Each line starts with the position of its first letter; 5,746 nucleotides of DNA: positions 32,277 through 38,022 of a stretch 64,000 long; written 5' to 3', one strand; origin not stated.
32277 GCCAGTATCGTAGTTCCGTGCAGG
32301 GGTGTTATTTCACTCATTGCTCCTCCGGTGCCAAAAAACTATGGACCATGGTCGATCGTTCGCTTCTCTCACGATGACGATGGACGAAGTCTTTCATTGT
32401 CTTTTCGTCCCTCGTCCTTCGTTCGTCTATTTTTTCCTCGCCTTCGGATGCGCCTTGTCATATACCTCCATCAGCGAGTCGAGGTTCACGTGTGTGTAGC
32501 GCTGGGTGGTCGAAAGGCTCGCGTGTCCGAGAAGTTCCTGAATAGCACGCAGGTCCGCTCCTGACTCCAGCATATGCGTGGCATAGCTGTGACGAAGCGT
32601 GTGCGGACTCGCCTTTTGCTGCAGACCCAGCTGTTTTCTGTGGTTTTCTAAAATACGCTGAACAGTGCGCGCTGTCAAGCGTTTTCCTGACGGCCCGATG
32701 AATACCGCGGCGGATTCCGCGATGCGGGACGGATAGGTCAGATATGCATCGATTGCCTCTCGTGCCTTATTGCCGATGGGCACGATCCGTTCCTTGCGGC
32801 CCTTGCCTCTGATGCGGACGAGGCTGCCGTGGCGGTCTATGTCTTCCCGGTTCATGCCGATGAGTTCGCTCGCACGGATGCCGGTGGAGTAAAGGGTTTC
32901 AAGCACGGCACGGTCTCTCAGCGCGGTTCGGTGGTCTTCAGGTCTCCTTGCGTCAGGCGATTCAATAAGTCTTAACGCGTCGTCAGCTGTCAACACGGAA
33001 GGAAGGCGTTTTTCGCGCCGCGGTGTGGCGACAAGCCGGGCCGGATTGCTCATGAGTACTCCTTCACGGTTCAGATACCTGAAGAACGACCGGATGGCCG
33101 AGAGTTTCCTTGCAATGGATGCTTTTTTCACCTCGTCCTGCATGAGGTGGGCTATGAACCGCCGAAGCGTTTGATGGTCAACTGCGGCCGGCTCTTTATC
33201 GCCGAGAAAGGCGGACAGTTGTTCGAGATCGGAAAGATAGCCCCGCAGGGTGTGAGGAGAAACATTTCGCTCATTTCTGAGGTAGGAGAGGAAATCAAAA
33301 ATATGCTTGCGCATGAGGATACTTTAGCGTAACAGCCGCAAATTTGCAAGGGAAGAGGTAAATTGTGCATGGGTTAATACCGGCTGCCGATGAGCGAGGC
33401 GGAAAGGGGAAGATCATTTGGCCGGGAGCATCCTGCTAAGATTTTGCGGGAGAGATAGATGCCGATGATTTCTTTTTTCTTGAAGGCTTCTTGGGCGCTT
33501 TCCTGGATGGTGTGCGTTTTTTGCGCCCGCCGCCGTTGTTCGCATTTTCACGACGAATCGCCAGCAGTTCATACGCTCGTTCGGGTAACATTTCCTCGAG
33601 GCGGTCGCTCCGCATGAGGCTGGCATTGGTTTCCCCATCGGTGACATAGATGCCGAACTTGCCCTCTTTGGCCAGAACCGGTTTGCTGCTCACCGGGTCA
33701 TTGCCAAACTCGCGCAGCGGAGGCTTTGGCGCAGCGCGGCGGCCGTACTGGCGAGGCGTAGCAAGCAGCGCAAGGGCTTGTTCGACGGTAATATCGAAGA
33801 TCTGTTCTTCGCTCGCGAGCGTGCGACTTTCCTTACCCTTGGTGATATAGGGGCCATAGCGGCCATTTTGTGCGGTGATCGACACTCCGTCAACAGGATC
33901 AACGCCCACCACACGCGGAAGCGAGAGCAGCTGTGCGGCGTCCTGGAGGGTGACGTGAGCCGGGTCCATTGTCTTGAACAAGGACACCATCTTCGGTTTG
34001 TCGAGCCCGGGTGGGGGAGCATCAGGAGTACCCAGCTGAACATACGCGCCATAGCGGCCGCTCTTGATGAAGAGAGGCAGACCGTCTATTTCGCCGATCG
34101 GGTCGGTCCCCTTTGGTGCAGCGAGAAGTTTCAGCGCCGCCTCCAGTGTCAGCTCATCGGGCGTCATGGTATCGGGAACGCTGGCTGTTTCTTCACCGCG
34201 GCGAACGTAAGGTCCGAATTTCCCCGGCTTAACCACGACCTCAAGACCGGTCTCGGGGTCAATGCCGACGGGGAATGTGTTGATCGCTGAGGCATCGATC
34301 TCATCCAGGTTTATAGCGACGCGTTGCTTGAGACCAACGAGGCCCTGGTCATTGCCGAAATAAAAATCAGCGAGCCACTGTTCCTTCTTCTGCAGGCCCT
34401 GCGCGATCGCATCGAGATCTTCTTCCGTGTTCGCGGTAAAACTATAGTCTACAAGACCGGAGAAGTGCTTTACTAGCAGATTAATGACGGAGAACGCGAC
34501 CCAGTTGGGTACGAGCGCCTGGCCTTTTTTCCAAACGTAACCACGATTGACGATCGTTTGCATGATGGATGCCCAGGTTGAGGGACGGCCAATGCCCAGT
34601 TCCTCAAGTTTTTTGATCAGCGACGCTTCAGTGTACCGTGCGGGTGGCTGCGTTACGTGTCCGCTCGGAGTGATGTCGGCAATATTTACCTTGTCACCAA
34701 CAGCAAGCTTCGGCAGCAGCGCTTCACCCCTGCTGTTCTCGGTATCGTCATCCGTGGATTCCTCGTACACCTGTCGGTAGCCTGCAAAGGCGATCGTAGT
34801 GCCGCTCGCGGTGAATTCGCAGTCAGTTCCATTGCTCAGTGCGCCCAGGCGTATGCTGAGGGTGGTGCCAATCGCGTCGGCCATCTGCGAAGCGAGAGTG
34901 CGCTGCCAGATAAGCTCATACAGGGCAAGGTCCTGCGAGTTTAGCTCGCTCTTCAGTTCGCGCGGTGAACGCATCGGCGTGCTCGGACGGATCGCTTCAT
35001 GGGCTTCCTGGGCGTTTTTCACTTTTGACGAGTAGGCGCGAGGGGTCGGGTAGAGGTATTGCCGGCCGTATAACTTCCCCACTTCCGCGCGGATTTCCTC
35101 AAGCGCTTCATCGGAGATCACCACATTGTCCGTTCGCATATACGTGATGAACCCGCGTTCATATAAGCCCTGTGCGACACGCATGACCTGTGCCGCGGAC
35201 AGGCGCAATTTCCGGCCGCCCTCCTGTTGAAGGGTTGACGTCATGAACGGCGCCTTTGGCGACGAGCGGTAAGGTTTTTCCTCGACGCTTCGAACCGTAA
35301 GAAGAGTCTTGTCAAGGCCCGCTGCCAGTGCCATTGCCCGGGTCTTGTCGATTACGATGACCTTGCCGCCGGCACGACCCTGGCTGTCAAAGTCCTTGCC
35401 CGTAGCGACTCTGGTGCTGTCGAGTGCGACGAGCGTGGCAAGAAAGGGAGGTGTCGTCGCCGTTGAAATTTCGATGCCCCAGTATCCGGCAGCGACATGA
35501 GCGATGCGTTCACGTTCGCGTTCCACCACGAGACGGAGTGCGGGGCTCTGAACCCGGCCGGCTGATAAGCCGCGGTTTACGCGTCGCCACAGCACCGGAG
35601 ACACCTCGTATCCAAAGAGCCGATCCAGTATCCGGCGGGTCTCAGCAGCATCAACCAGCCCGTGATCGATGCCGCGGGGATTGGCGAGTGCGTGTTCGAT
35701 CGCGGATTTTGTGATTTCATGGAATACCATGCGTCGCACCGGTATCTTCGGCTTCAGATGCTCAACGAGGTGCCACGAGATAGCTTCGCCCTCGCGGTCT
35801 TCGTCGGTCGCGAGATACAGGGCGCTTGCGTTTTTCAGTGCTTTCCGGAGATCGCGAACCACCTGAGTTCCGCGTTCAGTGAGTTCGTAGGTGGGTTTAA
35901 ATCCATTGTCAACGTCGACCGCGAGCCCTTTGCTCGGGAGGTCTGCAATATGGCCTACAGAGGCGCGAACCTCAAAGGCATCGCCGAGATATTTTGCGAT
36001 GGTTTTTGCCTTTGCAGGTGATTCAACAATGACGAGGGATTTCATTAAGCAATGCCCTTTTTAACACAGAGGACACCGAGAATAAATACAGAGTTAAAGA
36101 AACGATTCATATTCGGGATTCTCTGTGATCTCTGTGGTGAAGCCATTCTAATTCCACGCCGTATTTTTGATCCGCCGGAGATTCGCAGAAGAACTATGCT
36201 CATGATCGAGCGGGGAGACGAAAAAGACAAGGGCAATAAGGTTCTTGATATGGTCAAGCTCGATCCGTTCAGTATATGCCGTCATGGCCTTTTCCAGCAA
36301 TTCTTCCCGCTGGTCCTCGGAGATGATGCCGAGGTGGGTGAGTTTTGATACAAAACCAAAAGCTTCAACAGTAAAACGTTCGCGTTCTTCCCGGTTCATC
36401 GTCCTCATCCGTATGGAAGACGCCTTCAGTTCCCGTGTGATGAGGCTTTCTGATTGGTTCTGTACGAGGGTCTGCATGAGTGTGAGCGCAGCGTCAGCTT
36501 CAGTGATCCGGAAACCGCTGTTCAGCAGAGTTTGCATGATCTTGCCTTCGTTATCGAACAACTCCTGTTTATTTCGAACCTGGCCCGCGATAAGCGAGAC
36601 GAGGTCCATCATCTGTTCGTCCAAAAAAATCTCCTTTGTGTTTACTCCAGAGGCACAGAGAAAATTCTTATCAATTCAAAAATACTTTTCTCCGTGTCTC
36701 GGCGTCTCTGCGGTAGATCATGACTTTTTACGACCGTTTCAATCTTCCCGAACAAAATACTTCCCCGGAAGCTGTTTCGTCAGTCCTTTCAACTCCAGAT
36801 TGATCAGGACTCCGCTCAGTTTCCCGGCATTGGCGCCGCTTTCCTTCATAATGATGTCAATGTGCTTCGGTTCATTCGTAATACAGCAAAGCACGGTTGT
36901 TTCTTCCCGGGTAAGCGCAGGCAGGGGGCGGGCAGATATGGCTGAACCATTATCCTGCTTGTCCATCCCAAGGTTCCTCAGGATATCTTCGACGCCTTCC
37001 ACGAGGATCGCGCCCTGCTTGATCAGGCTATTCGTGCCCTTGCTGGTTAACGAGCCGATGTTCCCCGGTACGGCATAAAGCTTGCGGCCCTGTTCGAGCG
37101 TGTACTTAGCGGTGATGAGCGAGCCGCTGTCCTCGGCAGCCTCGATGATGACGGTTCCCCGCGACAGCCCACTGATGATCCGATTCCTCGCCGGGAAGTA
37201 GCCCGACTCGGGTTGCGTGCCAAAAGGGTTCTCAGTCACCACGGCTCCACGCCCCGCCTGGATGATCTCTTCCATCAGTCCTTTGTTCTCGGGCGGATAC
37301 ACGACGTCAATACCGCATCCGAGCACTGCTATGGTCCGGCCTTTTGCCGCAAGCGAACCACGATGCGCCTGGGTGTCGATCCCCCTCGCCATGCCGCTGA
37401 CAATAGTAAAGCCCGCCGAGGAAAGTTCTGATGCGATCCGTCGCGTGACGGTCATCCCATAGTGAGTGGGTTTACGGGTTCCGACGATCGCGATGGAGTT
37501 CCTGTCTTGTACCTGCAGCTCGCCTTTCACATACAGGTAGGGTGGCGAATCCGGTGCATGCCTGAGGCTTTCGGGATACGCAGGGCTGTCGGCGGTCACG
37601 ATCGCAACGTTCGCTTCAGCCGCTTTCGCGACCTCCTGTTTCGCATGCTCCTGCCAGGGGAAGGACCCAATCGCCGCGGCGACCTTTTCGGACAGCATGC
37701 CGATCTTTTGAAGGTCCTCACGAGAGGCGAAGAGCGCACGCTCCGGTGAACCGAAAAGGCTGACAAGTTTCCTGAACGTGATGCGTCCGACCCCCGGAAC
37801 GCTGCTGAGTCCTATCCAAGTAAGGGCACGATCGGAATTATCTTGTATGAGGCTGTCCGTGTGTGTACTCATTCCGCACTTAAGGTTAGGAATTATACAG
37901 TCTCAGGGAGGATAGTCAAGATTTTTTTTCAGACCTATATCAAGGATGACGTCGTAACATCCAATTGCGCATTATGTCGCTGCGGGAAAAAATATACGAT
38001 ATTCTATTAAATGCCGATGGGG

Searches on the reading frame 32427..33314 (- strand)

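Call 52: search_protein_families(library=pfam, proteins=[window:32427-33314:-], max_evalue=0.00001)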
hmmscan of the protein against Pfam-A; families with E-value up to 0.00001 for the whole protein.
window:32427-33314:- (295 aa): 3 families
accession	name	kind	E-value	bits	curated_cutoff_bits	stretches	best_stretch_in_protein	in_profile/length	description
PF00589.27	Phage_integrase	-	6.1e-47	160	27.1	1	107-277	2-169/172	Phage integrase family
PF02899.23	Phage_int_SAM_1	-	7.8e-22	77.8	22.3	1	7-85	3-83/83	Phage integrase, N-terminal SAM-like domain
PF13495.12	Phage_int_SAM_4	-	1.7e-11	44.8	27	1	8-81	5-78/85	Phage integrase, N-terminal SAM-like domain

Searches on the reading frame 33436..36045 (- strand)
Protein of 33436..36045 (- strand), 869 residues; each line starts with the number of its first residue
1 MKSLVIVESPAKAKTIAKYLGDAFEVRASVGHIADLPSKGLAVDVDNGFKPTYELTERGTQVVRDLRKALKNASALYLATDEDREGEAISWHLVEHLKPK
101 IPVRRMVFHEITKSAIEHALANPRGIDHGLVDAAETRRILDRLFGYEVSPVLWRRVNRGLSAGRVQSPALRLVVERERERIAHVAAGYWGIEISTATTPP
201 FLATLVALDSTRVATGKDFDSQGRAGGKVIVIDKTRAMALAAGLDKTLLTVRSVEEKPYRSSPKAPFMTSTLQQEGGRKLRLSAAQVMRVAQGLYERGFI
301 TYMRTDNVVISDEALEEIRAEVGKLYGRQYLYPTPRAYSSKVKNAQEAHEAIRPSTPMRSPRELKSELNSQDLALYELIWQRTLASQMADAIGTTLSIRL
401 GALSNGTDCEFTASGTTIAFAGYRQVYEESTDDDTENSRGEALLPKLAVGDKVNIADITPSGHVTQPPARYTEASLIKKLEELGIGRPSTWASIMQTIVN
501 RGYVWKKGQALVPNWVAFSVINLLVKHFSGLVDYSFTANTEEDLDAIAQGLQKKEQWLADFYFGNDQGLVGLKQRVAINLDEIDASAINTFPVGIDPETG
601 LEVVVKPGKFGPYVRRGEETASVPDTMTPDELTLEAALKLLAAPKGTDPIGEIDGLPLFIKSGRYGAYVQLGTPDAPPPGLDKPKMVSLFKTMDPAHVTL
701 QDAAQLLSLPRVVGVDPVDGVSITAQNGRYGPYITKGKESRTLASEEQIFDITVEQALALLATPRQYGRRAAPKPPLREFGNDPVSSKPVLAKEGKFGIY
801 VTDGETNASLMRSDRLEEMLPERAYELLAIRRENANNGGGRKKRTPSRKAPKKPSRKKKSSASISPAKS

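Call 52: search_protein_families(library=pfam, proteins=[window:33436-36045:-], max_evalue=0.00001)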
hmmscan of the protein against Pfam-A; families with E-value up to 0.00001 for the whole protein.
window:33436-36045:- (869 aa): 3 families
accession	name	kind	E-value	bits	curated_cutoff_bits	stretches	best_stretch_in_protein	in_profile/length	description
PF01131.25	Topoisom_bac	-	4.8e-113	378.7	35.1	1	126-558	2-410/411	DNA topoisomerase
PF13368.11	Toprim_C_rpt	-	3.3e-64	213.1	22.3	4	716-771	1-56/57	Topoisomerase C-terminal repeat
PF01751.28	Toprim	-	9.7e-19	67.8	23.1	1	4-111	2-96/96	Toprim domain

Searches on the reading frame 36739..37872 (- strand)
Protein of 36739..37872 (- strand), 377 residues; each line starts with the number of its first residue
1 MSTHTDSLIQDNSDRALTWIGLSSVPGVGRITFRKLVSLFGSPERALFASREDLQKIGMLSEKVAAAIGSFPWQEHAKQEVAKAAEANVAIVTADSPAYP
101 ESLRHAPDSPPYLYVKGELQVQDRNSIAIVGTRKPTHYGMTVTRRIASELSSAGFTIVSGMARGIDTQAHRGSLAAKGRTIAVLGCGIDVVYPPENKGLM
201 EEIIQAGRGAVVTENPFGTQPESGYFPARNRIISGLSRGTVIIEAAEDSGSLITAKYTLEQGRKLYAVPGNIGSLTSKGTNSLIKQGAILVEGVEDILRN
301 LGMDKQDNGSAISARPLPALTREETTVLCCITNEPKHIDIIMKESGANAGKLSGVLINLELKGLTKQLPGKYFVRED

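Call 52: search_protein_families(library=pfam, proteins=[window:36739-37872:-], max_evalue=0.00001)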
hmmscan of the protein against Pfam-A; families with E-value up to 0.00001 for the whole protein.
window:36739-37872:- (377 aa): 2 families
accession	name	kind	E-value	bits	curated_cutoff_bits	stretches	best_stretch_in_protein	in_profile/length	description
PF02481.21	DNA_processg_A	-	1.9e-77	259.7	29.6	1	86-291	4-210/212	DNA recombination-mediator protein A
PF17782.7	DprA_WH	-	8.9e-13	48.5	22.9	1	314-371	4-61/61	DprA winged helix domain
